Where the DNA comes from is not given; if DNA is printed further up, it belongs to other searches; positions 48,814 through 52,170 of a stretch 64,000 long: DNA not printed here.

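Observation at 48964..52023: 1,000-aa lipoprotein with Ig-like, carboxypeptidase-regulatory-like and HExxH domains, possibly laterally acquired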

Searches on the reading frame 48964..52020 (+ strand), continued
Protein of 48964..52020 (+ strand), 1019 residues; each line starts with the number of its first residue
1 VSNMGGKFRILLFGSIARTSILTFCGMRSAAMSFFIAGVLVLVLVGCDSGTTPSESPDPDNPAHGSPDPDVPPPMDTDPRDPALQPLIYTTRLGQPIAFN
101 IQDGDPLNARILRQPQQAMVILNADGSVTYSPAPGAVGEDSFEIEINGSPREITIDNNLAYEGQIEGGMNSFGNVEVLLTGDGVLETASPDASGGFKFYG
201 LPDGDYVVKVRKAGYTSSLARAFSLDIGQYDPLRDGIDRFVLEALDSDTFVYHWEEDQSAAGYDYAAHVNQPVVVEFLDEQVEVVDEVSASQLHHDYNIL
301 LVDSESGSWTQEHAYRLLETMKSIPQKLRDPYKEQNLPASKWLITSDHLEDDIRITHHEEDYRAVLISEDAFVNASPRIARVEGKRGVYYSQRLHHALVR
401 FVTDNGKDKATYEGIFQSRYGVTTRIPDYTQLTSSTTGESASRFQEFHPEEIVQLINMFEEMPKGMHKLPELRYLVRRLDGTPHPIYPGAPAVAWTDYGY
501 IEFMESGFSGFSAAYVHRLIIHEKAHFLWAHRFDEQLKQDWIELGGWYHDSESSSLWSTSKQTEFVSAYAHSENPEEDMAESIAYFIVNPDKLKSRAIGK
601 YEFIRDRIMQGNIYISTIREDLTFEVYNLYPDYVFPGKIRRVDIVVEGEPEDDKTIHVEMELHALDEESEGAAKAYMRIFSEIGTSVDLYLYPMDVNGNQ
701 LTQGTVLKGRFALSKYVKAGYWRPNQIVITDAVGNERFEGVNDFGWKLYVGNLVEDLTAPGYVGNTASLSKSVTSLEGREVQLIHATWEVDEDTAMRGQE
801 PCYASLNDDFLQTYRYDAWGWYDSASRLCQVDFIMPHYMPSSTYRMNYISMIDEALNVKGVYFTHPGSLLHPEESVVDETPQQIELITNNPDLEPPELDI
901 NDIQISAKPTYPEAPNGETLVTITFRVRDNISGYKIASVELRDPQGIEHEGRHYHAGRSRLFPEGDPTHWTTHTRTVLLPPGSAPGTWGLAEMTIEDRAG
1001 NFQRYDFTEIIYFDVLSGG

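Call 24: find_encoding_contigs(protein=P0018, flank=8000, max_places=2)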
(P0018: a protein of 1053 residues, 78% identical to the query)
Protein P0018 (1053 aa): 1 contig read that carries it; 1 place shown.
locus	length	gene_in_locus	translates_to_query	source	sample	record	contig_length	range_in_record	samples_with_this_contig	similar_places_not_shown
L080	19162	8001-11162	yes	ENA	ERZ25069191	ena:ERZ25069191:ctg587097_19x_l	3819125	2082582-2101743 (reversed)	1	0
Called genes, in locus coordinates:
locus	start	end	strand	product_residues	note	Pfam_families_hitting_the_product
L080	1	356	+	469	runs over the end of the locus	PF00919:UPF0004, PF04055:Radical_SAM, PF01938:TRAM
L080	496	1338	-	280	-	PF14491:DUF4435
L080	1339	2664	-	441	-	PF13175:AAA_15, PF13304:AAA_21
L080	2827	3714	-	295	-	PF09754:PAC2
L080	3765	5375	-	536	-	PF00501:AMP-binding, PF13193:AMP-binding_C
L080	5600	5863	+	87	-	-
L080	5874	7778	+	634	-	PF16177:ACAS_N, PF00501:AMP-binding, PF13193:AMP-binding_C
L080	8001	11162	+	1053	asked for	PF17963:Big_9 (weak), PF13620:CarboxypepD_reg (weak)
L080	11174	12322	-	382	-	PF07969:Amidohydro_3 (faint), PF01979:Amidohydro_1 (faint)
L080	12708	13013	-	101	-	-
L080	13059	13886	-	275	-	PF01797:Y1_Tnp (weak)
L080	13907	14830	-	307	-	PF00296:Bac_luciferase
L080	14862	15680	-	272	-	PF10977:DUF2797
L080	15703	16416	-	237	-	PF00702:Hydrolase, PF13419:HAD_2, PF13242:Hydrolase_like (faint)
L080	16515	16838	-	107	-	PF00893:Multi_Drug_Res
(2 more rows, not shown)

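Call 31: predict_structure(alignment_id=A2)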
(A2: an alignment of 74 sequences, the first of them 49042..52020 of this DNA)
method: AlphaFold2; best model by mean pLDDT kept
length: 993 residues; sequences in the alignment: 74
mean_pLDDT: 79.9   pTM: 0.66
mean pLDDT of the five models: 79.9, 77.0, 76.4, 72.1, 70.6
residues with pLDDT >= 90: 327; 70-90: 475; 50-70: 115; < 50: 76
segments of 3 or more residues with pLDDT < 50: 1-57, 232-241, 540-542
pLDDT, mean of each block of 10 residues (from residue 1): 23 26 26 32 36 43 87 73 84 87 89 88 85 90 77 82 88 89 77 79 76 79 64 43 66 70 90 92 89 91 86 92 90 84 86 84 89 94 94 94 88 86 92 83 93 82 87 91 71 89 90 83 76 60 57 79 65 77 78 86 56 78 84 80 76 85 90 84 91 83 67 62 82 92 95 94 93 92 75 94 96 92 93 87 78 89 90 93 69 84 92 83 79 84 92 70 91 88 84 54
secondary structure, 60 per line:
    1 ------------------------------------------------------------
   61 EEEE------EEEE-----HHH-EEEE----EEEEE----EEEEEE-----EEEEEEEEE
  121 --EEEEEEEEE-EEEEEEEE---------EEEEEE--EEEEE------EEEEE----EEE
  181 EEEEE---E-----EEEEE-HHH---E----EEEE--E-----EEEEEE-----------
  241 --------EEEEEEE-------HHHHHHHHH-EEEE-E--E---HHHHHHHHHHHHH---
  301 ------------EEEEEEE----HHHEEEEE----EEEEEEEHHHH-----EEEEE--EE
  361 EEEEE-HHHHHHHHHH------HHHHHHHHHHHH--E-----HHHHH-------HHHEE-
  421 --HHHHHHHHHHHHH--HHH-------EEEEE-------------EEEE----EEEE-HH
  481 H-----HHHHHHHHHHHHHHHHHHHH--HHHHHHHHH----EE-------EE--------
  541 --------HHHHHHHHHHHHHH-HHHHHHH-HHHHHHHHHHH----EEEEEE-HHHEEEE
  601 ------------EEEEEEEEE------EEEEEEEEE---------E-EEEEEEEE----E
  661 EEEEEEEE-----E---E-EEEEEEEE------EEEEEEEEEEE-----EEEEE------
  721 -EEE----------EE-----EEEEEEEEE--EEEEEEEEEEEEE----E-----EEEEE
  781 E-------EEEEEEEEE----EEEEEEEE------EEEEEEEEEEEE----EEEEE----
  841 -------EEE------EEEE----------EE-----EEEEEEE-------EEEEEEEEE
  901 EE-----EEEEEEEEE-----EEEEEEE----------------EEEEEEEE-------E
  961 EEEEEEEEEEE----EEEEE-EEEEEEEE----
elements in order (helices of 4 or more, strands of 3 or more residues): E61-64 E71-74 E84-87 E92-96 E101-106 E112-120 E123-131 E133-140 E150-155 E158-162 E169-173 E178-185 E195-199 E212-215 E224-229 E249-255 H263-271 E273-276 H285-297 E313-319 E327-331 E336-342 H343-346 E352-356 E359-365 H367-376 H383-394 H403-407 H423-435 E448-452 E466-469 E474-477 H487-506 H509-517 H549-562 H564-570 H572-582 E587-592 E597-600 E613-621 E628-636 E648-655 E660-668 E680-687 E694-704 E710-714 E722-724 E742-750 E753-765 E776-781 E789-797 E802-809 E816-827 E832-836 E848-850 E857-860 E878-884 E892-902 E908-916 E922-928 E945-952 E960-971 E976-980 E982-989

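Call 34: fold_search(model_id=the predicted structure, library=pdb)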
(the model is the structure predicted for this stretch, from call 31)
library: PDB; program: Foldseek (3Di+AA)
matches with E <= 10: 1768; with E <= 0.001: 79
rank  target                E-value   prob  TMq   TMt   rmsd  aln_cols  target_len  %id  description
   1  6grq_A                6.5e-07  1.00  0.08  0.14  19.8       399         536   11  Paired immunoglobulin-like receptor B (PirB) or Leukocyte immunoglobulin-like receptor subfamily B member 3 (LILRB3) f (released 2019-02-06)
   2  7u06_B                9.8e-07  0.99  0.09  0.11  32.0       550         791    7  Structure of the yeast TRAPPII-Rab11/Ypt32 complex in the closed/open state (composite structure) (released 2022-04-27)
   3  4ecn                  1.6e-06  1.00  0.08  0.09  14.6       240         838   12  Crystal structure of a leucine-rich repeat protein (BT_0210) from Bacteroides thetaiotaomicron VPI-5482 at 2.80 A resolu (released 2012-05-23)
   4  6xi3                  2.1e-06  1.00  0.09  0.18  29.4       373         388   10  Crystal structure of tetra-tandem repeat in extending region of large adhesion protein (released 2020-10-14)
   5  8wa2_C                3.9e-06  0.80  0.09  0.07  39.3      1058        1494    7  cryo-EM structure of native mastigonemes isolated from Chlamydomonas reinhardtii at 3.0 angstrom resolution (released 2024-04-10)
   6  3l5j_B                5.6e-06  1.00  0.09  0.22  24.1       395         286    9  Crystal structure of FnIII domains of human GP130 (Domains 4-6) (released 2010-05-12)
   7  8wa2_E                6.2e-06  0.99  0.10  0.08  21.8       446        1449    9  cryo-EM structure of native mastigonemes isolated from Chlamydomonas reinhardtii at 3.0 angstrom resolution (released 2024-04-10)
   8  6grs_A                6.9e-06  0.97  0.09  0.14  29.2       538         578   10  Paired immunoglobulin-like receptor B (PirB) or Leukocyte immunoglobulin-like receptor subfamily B member 3 (LILRB3) f (released 2019-02-06)
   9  8wa2_F                1.1e-05  0.93  0.08  0.07  22.9       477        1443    9  cryo-EM structure of native mastigonemes isolated from Chlamydomonas reinhardtii at 3.0 angstrom resolution (released 2024-04-10)
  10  6grs_B                1.2e-05  1.00  0.09  0.13  18.9       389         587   10  Paired immunoglobulin-like receptor B (PirB) or Leukocyte immunoglobulin-like receptor subfamily B member 3 (LILRB3) f (released 2019-02-06)
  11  2xyc                  1.3e-05  0.98  0.07  0.20  19.8       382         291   10  CRYSTAL STRUCTURE OF NCAM2 IGIV-FN3I (released 2011-02-23)
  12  5b39_G                1.4e-05  1.00  0.08  0.25  21.6       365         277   13  KIR3DL1*015 in complex with HLA-B*57:01 (released 2016-03-30)
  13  3l5i                  1.6e-05  1.00  0.09  0.24  23.6       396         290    9  Crystal structure of FnIII domains of human GP130 (Domains 4-6) (released 2010-05-12)
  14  6grt_A                1.6e-05  0.95  0.08  0.12  22.8       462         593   10  Paired immunoglobulin-like receptor B (PirB) or Leukocyte immunoglobulin-like receptor subfamily B member 3 (LILRB3) f (released 2019-02-06)
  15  9ijj_h                1.6e-05  0.38  0.08  0.06  38.0      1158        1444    7  In situ structure of the central apparatus in mouse sperm axoneme. (released 2025-06-04)
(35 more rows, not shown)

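Call 37: search_solved_structures(query=A2, max_evalue=5, show_alignments=3)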
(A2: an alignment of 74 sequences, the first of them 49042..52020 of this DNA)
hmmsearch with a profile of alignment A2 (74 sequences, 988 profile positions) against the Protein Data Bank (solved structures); distinct sequences matched with E-value up to 5: 4.
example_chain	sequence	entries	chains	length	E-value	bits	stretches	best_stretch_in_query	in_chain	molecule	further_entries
4v4c_B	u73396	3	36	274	0.047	14.6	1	121-182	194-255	Pyrogallol hydroxytransferase small subunit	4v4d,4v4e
4wi0_B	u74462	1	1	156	0.21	12.5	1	150-199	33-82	Cellulosomal scaffoldin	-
4u3s_B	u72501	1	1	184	0.25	12.2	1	150-198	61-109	Cellulosomal scaffoldin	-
8eoi_G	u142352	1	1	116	1.3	9.8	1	138-188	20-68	ER membrane protein complex subunit 7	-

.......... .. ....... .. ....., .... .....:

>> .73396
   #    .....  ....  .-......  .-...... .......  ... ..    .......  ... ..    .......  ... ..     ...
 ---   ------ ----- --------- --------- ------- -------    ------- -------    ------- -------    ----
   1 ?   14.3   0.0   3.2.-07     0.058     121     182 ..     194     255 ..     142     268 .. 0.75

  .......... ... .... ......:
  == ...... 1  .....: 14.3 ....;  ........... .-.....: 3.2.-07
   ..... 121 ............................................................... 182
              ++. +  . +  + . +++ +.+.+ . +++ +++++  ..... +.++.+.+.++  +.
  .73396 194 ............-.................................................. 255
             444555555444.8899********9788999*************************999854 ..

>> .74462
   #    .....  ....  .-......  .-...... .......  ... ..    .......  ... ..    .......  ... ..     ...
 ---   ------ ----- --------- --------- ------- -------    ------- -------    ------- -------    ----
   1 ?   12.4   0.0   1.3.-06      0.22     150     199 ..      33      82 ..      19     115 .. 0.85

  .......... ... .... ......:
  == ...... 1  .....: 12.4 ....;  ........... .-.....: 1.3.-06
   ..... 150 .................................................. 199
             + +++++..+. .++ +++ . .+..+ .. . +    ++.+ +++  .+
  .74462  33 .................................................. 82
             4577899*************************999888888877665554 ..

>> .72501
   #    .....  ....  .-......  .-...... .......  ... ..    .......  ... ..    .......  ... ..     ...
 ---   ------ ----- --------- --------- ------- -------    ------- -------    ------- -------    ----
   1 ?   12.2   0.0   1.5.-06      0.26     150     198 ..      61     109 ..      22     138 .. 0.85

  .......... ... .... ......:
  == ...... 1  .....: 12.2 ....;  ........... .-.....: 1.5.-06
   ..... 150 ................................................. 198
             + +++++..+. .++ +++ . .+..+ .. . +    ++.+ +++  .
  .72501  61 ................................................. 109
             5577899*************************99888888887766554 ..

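Call 68: search_protein_families(library=pfam, proteins=[L003:5755-7833:+], max_evalue=0.01)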
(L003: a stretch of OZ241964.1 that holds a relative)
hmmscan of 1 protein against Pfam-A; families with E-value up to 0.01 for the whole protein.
L003:5755-7833:+ (693 aa): 6 families
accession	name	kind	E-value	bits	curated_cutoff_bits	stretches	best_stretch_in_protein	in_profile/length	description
PF17757.6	UvrB_inter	-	3.1e-30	104.6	22.9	1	184-273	2-91/91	UvrB interaction domain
PF12344.14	UvrB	-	1.6e-19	69.9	27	1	576-617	1-42/43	Ultra-violet resistance protein B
PF00271.37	Helicase_C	-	6.9e-18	65.3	23.5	1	460-569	7-109/110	Helicase conserved C-terminal domain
PF04851.21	ResIII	-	6.9e-09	36.3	22.5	1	36-110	3-82/164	Type III restriction enzyme, res subunit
PF02151.25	UVR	-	1.7e-08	34.4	21.5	1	652-683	4-35/36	UvrB/uvrC motif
PF00270.35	DEAD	-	2.9e-07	30.8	26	1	41-111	4-77/167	DEAD/DEAH box helicase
